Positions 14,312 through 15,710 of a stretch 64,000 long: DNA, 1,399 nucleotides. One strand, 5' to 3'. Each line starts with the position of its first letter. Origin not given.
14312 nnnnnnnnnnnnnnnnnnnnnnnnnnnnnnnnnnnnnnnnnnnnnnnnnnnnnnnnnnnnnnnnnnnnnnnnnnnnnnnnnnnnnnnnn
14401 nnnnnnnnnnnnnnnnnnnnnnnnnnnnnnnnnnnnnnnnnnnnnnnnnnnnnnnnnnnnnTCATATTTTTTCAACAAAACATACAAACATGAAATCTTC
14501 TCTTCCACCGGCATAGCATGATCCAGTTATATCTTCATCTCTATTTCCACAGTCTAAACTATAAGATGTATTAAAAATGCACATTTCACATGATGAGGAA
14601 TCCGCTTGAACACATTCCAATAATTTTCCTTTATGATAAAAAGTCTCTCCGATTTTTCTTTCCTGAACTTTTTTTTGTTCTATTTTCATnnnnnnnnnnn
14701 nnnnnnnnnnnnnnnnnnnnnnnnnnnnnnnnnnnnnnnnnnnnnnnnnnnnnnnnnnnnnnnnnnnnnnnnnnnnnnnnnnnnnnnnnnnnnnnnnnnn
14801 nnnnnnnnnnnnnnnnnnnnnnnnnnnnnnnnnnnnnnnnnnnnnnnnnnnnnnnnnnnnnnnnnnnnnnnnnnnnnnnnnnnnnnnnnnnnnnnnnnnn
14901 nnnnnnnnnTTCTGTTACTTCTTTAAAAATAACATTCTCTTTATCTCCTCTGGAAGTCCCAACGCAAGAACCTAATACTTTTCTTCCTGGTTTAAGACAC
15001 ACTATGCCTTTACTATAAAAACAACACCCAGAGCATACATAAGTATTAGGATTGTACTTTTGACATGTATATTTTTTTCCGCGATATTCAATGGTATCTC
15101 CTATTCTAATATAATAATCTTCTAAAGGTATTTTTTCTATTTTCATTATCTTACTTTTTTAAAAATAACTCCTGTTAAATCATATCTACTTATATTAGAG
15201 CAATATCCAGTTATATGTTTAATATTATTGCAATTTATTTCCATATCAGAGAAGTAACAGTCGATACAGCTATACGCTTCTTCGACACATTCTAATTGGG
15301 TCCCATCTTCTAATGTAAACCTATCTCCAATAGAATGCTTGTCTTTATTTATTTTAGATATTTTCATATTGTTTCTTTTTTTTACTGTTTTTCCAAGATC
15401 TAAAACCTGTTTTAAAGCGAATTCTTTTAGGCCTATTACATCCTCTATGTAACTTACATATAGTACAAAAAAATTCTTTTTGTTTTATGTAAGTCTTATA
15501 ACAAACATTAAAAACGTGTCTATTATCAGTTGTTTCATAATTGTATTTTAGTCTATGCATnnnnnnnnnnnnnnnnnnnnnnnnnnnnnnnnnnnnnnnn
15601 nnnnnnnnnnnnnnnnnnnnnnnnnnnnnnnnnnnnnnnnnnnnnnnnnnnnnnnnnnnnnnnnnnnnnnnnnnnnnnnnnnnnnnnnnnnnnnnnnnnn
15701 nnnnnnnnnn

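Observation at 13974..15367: Array of five Cys-rich ~70-aa mini-proteins plus a family E partner; the module recurs at 22649..23813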

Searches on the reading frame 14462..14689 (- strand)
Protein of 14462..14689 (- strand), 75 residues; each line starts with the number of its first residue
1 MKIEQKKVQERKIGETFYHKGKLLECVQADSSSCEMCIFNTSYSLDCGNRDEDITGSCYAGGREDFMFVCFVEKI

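Call 3: search_protein_families(library=pfam, max_evalue=1, proteins=[window:14465-14689:-])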
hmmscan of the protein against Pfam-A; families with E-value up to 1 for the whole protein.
seq(75 aa): 0 families

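Call 4: search_protein_families(library=phrogs, max_evalue=0.1, proteins=[window:14465-14689:-])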
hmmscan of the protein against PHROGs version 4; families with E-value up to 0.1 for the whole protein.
seq(75 aa): 2 families
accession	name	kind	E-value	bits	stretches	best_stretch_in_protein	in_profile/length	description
phrog_33085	-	unknown function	0.049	14.6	1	32-74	30-68/74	-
phrog_6338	-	unknown function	0.069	13.8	1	33-53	29-49/52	-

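Call 87: find_related_loci(query=window:14462-14689:-, collection=viral_contigs, flank=10000)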
Query window:14462-14689:- (75 aa) in viral_contigs; peptide patterns used: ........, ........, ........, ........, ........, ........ (x = any residue, [..] = any of these).
14 stretches matched a pattern, but none encodes a relative of the query by tblastn (E <= 1e-3).
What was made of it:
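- Tried and rejected: A single-protein scan found no relative (call 87).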

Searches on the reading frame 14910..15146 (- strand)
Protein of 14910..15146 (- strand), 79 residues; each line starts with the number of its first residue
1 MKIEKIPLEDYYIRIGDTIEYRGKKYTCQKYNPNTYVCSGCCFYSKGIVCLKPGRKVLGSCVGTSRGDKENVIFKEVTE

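Call 3: search_protein_families(library=pfam, max_evalue=1, proteins=[window:14910-15146:-])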
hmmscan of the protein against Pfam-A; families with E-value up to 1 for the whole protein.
seq(79 aa): 1 family
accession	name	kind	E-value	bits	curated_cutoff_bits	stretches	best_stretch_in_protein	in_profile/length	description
PF02839.19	CBM_5_12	-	0.14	12.6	26.2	1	15-29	10-24/44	Carbohydrate-binding module family 5/12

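Call 4: search_protein_families(library=phrogs, max_evalue=0.1, proteins=[window:14910-15146:-])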
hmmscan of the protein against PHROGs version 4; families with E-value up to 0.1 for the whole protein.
seq(79 aa): 3 families
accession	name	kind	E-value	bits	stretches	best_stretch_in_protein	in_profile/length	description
phrog_33085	-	unknown function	0.0017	19.3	1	34-76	27-67/74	-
phrog_17964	-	unknown function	0.017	16.1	1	11-27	7-23/68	-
phrog_939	-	head and packaging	0.022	15.8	1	13-54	81-121/126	head protein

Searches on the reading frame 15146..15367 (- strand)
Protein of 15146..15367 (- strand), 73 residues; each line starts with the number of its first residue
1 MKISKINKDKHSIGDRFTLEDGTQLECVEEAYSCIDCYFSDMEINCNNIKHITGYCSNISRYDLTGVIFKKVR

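Call 3: search_protein_families(library=pfam, max_evalue=1, proteins=[window:15149-15367:-])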
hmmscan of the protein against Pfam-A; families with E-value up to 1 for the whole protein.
seq(73 aa): 0 families

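Call 4: search_protein_families(library=phrogs, max_evalue=0.1, proteins=[window:15149-15367:-])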
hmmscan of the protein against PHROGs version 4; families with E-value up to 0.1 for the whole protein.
seq(73 aa): 0 families

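Call 31: search_protein_families(library=ncbifam, max_evalue=1, proteins=[window:15146-15367:-])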
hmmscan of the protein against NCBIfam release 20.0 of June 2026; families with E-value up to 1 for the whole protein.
window:15146-15367:- (73 aa): 0 families

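Call 68: predict_structure(alignment_id=A6)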
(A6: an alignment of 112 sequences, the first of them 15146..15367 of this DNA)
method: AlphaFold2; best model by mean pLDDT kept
length: 73 residues; sequences in the alignment: 112
mean_pLDDT: 86.7   pTM: 0.74
mean pLDDT of the five models: 86.7, 86.3, 85.7, 84.9, 84.5
residues with pLDDT >= 90: 39; 70-90: 26; 50-70: 4; < 50: 4
segments of 3 or more residues with pLDDT < 50: 1-4
pLDDT, mean of each block of 10 residues (from residue 1): 57 93 95 88 90 90 92 91
secondary structure, 60 per line:
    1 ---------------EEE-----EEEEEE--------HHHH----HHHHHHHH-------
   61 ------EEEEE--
elements in order: E16-18 E24-29 H38-41 H46-53 E67-71
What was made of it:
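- Secondary structure: E16-18, E24-29, H38-41, H46-53, E67-71 (call 68).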

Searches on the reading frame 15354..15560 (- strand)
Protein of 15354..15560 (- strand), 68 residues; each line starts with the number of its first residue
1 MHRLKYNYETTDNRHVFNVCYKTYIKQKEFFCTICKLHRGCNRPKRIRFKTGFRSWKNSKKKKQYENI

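Call 80: search_protein_families(library=pfam, max_evalue=0.01, proteins=[window:15354-15560:-])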
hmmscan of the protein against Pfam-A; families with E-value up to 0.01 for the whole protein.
window:15354-15560:- (68 aa): 0 families
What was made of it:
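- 15354..15560 (-): 68-aa basic, Cys-containing ORF that heads the cluster 1 gene string and overlaps copy 5 by 14 nt. No Pfam match (call 80).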
